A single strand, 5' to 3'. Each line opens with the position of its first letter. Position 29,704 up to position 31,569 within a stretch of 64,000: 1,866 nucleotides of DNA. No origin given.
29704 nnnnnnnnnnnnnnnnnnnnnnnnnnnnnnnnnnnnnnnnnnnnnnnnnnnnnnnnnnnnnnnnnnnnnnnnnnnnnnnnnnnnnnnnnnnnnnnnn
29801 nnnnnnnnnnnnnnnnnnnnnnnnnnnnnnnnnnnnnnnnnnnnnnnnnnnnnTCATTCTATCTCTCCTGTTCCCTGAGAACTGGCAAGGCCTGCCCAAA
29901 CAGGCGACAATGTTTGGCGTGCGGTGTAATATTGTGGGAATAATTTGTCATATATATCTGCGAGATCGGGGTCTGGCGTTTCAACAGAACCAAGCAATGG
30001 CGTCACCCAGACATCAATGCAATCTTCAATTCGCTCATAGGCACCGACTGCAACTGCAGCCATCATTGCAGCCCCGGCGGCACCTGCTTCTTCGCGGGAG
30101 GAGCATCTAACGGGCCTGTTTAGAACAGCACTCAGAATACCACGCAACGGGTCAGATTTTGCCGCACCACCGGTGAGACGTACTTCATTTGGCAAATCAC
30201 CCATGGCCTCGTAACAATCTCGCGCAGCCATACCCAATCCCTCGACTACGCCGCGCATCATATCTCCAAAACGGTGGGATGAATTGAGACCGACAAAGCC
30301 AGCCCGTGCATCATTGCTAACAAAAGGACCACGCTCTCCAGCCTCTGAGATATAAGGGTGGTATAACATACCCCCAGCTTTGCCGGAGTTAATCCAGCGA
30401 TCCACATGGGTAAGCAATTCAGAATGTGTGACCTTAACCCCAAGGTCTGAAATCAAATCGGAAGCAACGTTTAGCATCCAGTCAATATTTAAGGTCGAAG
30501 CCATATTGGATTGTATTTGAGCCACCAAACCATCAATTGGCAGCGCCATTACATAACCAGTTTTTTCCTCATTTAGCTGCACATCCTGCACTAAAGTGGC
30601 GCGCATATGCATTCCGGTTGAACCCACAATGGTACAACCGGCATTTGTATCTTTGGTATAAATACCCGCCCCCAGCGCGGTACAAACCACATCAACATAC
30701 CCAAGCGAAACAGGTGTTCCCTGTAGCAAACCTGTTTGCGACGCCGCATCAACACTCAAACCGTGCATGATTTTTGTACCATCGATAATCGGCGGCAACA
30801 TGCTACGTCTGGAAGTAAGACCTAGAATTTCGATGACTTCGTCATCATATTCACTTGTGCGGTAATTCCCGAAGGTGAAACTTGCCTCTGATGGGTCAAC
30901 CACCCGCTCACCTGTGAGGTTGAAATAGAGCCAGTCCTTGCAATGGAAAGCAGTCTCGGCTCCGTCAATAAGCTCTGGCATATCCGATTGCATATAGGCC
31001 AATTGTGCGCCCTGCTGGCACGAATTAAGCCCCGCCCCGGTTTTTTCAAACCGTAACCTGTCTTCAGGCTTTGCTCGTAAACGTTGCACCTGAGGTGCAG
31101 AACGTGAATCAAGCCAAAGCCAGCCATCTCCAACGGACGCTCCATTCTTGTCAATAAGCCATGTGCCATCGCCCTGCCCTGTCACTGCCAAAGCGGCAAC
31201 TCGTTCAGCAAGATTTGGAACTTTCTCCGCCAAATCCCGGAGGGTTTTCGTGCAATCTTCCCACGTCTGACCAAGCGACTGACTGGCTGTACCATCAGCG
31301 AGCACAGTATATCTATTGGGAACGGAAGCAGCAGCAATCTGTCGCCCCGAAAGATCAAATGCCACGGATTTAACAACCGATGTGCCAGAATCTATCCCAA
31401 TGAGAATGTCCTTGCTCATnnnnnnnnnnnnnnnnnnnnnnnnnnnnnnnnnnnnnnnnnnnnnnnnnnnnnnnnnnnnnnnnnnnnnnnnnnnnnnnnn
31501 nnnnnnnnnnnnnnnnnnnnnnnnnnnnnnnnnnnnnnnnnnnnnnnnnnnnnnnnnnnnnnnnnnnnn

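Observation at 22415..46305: Two polyol loci share an eryC-tpiA module that has decayed reciprocally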

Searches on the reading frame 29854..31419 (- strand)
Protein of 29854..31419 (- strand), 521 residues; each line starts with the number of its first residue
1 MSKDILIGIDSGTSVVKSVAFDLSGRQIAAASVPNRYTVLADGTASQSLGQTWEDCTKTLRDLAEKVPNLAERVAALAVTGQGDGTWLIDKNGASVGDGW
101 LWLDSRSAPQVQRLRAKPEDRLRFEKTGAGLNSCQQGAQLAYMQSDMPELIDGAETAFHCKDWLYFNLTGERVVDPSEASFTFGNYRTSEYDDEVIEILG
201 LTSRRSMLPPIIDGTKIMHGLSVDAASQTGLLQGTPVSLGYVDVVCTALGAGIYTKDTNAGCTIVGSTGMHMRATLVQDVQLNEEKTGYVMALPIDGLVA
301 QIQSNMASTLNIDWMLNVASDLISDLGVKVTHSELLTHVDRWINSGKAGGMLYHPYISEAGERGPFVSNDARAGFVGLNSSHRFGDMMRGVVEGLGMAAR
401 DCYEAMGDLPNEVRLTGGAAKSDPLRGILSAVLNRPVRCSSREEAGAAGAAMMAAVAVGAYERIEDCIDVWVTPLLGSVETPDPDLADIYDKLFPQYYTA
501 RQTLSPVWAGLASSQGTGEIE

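Call 8: search_protein_families(library=pfam, proteins=[window:29854-31419:-])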
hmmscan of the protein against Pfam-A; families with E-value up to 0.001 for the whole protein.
window:29854-31419:- (521 aa): 2 families
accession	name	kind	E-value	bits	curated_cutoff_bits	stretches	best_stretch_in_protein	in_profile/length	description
PF00370.27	FGGY_N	-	3.6e-42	145.1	28.8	1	6-250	2-245/245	FGGY family of carbohydrate kinases, N-terminal domain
PF02782.22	FGGY_C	-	1.2e-21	77.9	27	1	297-457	36-197/198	FGGY family of carbohydrate kinases, C-terminal domain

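Call 34: search_protein_families(library=ncbifam, proteins=[window:29854-31419:-], max_evalue=0.00001)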
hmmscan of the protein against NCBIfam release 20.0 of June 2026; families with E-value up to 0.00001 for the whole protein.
window:29854-31419:- (521 aa): 12 families
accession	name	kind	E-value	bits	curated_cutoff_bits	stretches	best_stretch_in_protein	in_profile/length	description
TIGR01312.1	XylB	equivalog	1e-60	205.7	380.25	1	7-499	1-478/481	xylulokinase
TIGR01314.1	gntK_FGGY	equivalog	9.8e-46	156.3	648.55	1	6-503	2-492/505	gluconokinase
NF008187.0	PRK10939.1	equivalog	1e-32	113.4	528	2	2-268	2-266/521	autoinducer-2 kinase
TIGR01311.1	glycerol_kin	equivalog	1.5e-29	102.7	590.35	1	6-468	3-460/496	glycerol kinase GlpK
NF011601.0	PRK15027.1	equivalog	8.3e-28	97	912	1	6-468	2-446/484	xylulokinase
NF000756.0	PRK00047.1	subfamily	8.7e-24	83.7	498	2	3-217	4-224/502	glycerol kinase GlpK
NF003154.0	PRK04123.1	equivalog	4.8e-22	78.4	428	1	3-500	3-533/554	ribulokinase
TIGR02628.1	fuculo_kin_coli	equivalog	7.4e-18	64.7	470.9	1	5-466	2-450/465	L-fuculokinase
TIGR01234.1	L-ribulokinase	equivalog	3.1e-16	59.3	583.25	1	136-499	158-525/536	ribulokinase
TIGR01315.1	5C_CHO_kinase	subfamily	6e-16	58.3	408.7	1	6-251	2-263/541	FGGY family pentulose kinase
TIGR02627.1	rhamnulo_kin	equivalog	1e-09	37.5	527.95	1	66-205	60-200/454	rhamnulokinase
NF007925.0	PRK10640.1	equivalog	3.2e-06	25.8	639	1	58-203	58-204/489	rhamnulokinase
